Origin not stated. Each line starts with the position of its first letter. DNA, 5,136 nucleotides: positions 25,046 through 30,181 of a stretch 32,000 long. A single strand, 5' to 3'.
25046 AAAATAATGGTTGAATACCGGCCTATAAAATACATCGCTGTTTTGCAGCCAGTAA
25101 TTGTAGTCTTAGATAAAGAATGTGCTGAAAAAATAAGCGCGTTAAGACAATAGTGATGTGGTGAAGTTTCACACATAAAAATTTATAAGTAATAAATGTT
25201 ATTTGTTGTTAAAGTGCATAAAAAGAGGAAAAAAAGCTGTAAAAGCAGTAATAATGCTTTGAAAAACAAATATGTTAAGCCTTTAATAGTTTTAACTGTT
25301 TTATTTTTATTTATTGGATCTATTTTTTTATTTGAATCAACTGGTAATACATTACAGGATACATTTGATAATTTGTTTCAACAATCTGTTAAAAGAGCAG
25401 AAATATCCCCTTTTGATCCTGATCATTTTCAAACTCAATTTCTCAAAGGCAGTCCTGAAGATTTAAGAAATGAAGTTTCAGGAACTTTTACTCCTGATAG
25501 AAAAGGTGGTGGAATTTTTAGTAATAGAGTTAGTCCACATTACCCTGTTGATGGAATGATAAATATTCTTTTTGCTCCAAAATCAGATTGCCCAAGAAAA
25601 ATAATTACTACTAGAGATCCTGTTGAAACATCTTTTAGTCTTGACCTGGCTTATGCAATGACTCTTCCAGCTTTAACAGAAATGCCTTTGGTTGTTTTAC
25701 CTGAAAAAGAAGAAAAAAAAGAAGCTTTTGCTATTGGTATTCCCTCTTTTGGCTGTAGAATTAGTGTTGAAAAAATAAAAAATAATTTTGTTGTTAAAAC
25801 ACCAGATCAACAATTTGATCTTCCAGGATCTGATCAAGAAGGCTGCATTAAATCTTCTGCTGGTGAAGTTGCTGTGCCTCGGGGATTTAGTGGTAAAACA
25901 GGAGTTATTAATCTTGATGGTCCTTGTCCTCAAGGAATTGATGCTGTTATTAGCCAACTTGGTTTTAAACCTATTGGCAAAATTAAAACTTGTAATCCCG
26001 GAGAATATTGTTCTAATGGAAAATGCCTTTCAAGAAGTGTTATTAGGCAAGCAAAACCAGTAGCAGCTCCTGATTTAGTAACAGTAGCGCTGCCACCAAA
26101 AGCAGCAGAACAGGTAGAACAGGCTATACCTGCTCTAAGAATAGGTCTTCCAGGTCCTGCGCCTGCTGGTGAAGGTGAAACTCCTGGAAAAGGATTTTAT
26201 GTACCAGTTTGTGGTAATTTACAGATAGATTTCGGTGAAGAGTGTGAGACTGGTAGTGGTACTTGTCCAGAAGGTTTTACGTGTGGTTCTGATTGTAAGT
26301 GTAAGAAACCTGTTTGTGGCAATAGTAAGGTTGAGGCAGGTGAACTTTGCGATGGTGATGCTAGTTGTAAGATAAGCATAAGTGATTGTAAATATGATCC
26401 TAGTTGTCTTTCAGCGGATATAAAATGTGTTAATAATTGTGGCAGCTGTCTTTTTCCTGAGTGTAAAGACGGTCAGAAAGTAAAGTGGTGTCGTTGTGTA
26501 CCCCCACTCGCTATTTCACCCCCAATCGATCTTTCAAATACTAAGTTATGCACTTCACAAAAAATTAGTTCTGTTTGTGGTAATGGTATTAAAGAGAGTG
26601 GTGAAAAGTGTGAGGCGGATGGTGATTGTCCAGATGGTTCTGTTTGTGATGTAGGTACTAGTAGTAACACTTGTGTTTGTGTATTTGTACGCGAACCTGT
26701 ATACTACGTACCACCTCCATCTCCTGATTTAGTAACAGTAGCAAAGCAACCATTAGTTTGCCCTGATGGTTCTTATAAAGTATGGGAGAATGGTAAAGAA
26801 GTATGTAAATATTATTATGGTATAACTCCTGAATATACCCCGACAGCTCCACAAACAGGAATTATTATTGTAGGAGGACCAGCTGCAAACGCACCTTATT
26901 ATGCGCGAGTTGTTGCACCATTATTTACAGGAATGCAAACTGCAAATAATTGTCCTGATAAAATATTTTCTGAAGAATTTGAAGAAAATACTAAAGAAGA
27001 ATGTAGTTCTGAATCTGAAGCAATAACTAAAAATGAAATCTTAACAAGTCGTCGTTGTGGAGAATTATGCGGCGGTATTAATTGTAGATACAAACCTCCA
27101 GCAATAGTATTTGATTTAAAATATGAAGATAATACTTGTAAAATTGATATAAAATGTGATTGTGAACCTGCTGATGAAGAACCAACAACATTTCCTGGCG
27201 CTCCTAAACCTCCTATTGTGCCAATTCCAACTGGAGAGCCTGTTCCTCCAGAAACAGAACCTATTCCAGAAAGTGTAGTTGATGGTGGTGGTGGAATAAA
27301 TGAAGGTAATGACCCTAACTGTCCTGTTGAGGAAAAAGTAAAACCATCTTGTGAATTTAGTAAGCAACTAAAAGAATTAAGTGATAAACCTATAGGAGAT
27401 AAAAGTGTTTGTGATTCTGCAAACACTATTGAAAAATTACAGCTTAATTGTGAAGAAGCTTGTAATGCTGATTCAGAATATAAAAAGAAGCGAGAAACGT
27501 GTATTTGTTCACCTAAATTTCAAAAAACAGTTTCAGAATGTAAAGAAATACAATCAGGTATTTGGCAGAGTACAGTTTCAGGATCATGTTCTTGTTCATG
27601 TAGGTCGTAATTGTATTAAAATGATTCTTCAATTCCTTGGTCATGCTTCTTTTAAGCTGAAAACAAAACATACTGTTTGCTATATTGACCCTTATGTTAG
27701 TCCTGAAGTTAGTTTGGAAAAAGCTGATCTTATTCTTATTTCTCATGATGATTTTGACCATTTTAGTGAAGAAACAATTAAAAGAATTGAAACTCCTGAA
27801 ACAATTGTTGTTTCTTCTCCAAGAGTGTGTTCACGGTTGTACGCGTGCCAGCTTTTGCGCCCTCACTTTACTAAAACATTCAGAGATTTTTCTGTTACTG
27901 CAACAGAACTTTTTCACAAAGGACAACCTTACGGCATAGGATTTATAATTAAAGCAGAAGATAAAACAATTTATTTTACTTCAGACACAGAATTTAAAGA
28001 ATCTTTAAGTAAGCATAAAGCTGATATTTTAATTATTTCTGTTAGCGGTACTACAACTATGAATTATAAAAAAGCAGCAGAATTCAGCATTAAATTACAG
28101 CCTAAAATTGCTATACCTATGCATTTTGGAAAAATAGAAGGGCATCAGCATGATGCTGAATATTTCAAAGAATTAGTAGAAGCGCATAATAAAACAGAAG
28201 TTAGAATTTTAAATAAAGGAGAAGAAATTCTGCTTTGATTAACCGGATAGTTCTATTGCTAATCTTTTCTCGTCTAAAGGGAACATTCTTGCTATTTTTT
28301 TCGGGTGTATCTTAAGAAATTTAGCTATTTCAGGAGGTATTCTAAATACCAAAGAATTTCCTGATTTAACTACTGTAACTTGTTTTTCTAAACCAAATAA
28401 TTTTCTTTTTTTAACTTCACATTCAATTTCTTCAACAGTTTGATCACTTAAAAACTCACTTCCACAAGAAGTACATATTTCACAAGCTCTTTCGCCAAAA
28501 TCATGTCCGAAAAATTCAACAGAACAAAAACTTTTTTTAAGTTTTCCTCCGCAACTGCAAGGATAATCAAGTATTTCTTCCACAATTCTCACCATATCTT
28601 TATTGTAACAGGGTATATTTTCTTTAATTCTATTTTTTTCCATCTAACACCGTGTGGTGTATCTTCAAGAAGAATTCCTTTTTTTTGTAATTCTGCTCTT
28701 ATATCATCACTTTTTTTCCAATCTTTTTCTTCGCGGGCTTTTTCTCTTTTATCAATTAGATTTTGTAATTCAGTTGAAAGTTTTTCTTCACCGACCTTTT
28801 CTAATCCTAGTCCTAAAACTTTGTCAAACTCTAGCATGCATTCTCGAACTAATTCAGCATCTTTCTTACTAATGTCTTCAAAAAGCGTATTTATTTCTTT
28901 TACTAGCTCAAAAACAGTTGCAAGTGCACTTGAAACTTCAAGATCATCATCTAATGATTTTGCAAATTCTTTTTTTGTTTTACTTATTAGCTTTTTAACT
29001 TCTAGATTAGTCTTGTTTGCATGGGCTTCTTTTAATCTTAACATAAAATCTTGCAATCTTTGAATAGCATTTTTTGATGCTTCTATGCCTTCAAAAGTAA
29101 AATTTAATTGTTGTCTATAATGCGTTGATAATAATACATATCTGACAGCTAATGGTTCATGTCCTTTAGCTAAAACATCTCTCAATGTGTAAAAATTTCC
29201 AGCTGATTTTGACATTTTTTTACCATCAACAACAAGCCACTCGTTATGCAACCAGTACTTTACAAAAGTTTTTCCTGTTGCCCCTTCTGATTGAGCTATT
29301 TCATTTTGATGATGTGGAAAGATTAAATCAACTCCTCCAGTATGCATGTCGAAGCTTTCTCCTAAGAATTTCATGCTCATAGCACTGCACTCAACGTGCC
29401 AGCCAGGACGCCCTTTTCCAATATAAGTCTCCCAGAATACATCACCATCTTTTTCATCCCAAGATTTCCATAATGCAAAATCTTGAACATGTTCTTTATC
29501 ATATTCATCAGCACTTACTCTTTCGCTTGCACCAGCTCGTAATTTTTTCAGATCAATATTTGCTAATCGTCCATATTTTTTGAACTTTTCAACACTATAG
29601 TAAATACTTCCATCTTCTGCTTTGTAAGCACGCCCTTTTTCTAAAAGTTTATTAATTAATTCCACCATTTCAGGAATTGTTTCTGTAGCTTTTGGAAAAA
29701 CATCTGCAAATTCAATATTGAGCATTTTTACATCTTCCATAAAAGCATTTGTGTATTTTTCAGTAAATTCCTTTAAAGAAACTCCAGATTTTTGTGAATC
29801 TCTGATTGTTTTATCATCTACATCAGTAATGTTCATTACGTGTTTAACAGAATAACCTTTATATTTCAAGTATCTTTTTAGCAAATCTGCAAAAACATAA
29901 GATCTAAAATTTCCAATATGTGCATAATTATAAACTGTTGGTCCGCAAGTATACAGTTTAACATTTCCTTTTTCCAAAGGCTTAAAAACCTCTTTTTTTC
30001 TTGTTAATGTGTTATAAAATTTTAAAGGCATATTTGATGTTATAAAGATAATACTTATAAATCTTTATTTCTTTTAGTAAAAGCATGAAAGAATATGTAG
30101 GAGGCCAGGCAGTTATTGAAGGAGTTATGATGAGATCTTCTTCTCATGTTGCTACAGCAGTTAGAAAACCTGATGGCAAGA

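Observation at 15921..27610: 11.7-kb island of six adjacent genes for secreted Cys-rich modular proteins with no recognisable enzymatic domain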

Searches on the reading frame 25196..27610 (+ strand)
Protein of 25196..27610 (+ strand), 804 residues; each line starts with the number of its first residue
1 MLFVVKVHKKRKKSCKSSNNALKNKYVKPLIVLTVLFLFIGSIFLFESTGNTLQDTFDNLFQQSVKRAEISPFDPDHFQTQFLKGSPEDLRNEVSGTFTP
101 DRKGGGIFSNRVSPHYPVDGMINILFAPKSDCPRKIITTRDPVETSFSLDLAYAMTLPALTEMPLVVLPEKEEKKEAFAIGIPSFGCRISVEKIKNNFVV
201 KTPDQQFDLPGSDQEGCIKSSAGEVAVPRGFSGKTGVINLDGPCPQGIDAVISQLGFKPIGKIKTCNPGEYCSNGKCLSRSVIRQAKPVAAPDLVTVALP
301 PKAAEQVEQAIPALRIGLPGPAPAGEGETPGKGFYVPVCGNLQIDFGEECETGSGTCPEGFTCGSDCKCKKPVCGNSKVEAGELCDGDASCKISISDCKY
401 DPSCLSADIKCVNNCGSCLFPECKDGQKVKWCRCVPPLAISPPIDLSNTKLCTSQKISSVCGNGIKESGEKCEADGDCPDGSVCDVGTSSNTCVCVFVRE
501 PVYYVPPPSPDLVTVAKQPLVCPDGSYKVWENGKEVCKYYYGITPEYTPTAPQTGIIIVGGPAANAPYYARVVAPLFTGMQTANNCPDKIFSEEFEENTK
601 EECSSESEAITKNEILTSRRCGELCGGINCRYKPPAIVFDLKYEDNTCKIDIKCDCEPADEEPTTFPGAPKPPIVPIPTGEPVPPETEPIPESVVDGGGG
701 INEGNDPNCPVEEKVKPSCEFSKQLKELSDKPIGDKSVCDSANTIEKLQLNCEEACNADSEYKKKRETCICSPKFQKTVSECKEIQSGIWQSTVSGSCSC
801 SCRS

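Call 3: search_protein_families(library=pfam, proteins=[window:25196-27610:+], max_evalue=1)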
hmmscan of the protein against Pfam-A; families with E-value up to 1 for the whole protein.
window:25196-27610:+ (804 aa): 0 families

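Call 10: search_protein_families(library=ncbifam, proteins=[window:25196-27610:+], max_evalue=10)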
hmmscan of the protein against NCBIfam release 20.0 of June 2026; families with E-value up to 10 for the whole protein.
window:25196-27610:+ (804 aa): 0 families

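Call 13: find_homologous_proteins(query=window:25196-27610:+, max_evalue=0.001)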
Query window:25196-27610:+ (804 aa): 2 proteins with E <= 0.001 among 8000 candidates.
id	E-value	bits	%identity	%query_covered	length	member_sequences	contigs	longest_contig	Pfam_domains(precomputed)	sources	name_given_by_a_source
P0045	0.0e+0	1853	100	99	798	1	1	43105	-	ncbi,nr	ncbi:hypothetical protein HYV79_02880 [Candidatus Woesearchaeota archaeon]|nr:hypothetical protein [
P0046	1.5e-6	45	30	17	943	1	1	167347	PF13948.12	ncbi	-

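Call 29: search_protein_families(library=pfam, proteins=[P0046], max_evalue=0.01)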
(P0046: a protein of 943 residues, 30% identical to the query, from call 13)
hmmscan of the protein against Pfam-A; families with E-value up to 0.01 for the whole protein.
P0046 (943 aa): 1 family
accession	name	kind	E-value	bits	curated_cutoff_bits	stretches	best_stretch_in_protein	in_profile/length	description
PF13948.11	DUF4215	-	5.6e-74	244.7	27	11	634-663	19-47/47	Domain of unknown function (DUF4215)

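Call 59: search_protein_families(library=phrogs, proteins=[window:25196-27610:+], max_evalue=0.1)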
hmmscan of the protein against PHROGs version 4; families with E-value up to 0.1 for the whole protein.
window:25196-27610:+ (804 aa): 0 families

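Call 62: search_solved_structures(query=window:25196-27610:+, max_evalue=1)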
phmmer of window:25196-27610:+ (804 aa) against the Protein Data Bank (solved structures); distinct sequences matched with E-value up to 1: 1.
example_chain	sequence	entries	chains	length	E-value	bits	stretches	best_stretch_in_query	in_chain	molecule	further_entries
6s95_A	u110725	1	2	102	0.5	12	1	239-289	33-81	Genome polyprotein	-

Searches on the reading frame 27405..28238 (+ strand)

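Call 27: search_protein_families(library=pfam, proteins=[window:27405-28238:+], max_evalue=0.001)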
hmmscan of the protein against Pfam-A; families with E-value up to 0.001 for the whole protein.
window:27405-28238:+ (277 aa): 2 families
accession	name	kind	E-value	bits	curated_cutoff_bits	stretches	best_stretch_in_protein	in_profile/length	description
PF13483.12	Lactamase_B_3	-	6.5e-22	78.7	24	1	75-240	2-160/160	Beta-lactamase superfamily domain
PF12706.13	Lactamase_B_2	-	8.8e-12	45.5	27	1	100-241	24-200/200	Beta-lactamase superfamily domain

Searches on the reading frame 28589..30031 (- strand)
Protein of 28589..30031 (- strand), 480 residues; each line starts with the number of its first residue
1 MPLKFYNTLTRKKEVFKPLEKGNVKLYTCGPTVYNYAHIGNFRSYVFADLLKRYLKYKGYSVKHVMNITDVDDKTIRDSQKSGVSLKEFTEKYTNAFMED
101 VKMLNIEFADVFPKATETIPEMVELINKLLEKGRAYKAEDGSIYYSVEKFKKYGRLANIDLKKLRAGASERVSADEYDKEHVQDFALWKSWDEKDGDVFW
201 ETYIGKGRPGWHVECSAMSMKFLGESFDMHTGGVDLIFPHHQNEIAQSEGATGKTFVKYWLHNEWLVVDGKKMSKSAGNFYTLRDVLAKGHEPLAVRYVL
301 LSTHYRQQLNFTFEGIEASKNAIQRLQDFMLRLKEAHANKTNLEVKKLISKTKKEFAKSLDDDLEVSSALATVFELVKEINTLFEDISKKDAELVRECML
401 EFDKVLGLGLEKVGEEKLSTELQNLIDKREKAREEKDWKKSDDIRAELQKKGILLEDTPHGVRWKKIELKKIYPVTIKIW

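Call 33: find_related_loci(query=window:28589-30031:-, collection=genome_contigs, flank=10000)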
Query window:28589-30031:- (480 aa) in genome_contigs; peptide patterns used: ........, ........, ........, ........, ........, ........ (x = any residue, [..] = any of these).
600 stretches matched a pattern (row limit reached: there are more); 588 encode a relative of the query (tblastn E <= 1e-3); the best 80 are kept; 80 distinct loci.
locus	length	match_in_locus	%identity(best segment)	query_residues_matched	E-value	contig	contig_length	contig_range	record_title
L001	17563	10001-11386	65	3-467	0e+0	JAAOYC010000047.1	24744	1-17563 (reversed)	Candidatus Woesearchaeota archaeon isolate DPANNHV_H2.bin.19 k83_2432609, whole genome shotgun sequence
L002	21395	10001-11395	61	1-467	0e+0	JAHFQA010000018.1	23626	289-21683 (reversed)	MAG: Candidatus Woesearchaeota archaeon isolate nzgw54 NODE_596_length_23627_cov_5.556369, whole genome shotgun sequence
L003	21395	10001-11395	64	1-466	0e+0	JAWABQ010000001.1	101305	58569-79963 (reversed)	MAG: Candidatus Woesearchaeota archaeon isolate JZ-4_201808_bins_194 JZ-4_201808_bins_194_scaffold_1, whole genome shotg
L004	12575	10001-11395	63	1-467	0e+0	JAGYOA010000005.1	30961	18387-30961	Candidatus Woesearchaeota archaeon isolate M55A3 5, whole genome shotgun sequence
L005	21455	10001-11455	60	1-480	0e+0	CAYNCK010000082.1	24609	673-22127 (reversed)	MAG TPA_asm: uncultured Methanosarcinales archaeon isolate binchicken_co203_103 genome assembly, contig: k141_1730527, w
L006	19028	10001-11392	61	1-467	0e+0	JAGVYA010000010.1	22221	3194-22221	Candidatus Woesearchaeota archaeon isolate RIFCSPLOWO2_01_FULL_35_20 rifcsplowo2_01_scaffold_15483, whole genome shotgun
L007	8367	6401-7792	60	1-467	0e+0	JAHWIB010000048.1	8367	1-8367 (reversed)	MAG: Candidatus Woesearchaeota archaeon isolate Yap200.bin9.104 contig_21173, whole genome shotgun sequence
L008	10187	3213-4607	61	1-468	0e+0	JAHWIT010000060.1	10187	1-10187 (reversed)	MAG: Candidatus Woesearchaeota archaeon isolate YT3_932 k127_23283303, whole genome shotgun sequence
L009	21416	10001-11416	57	3-476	0e+0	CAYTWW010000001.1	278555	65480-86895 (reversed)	MAG TPA_asm: uncultured Methanosarcinales archaeon isolate SRP167436_co1_14 genome assembly, contig: NODE_4_length_27855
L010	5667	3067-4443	58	1-467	0e+0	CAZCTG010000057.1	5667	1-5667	MAG TPA_asm: uncultured archaeon isolate SRP323688_co1_113 genome assembly, contig: NODE_19623_length_5667_cov_5.301675,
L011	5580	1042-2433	57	1-466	0e+0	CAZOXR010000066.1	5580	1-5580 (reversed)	MAG TPA_asm: uncultured Methanosarcinales archaeon isolate SRP077602_co2_341 genome assembly, contig: NODE_21493_length_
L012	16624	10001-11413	57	1-466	1e-178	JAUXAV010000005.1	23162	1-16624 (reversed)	MAG: Candidatus Aenigmatarchaeota archaeon isolate CSMAG_2771 CSMAG_2771_k141_659766_length_23162_cov_189.7416, whole ge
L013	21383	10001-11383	56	1-466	5e-176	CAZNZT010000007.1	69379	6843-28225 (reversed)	MAG TPA_asm: uncultured Methanosarcinales archaeon isolate binchicken_co256_988 genome assembly, contig: NODE_327_length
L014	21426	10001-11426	59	1-467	8e-175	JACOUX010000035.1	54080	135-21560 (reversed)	MAG: Candidatus Woesearchaeota archaeon isolate NC_groundwater_84_Ag_S-0.1um_40_33 S35_SO-1_scaffold_198310, whole genom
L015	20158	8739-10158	60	1-466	2e-174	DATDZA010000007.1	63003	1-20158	MAG TPA_asm: Candidatus Nanoarchaeia archaeon isolate SMAG_U8179 k141_655467, whole genome shotgun sequence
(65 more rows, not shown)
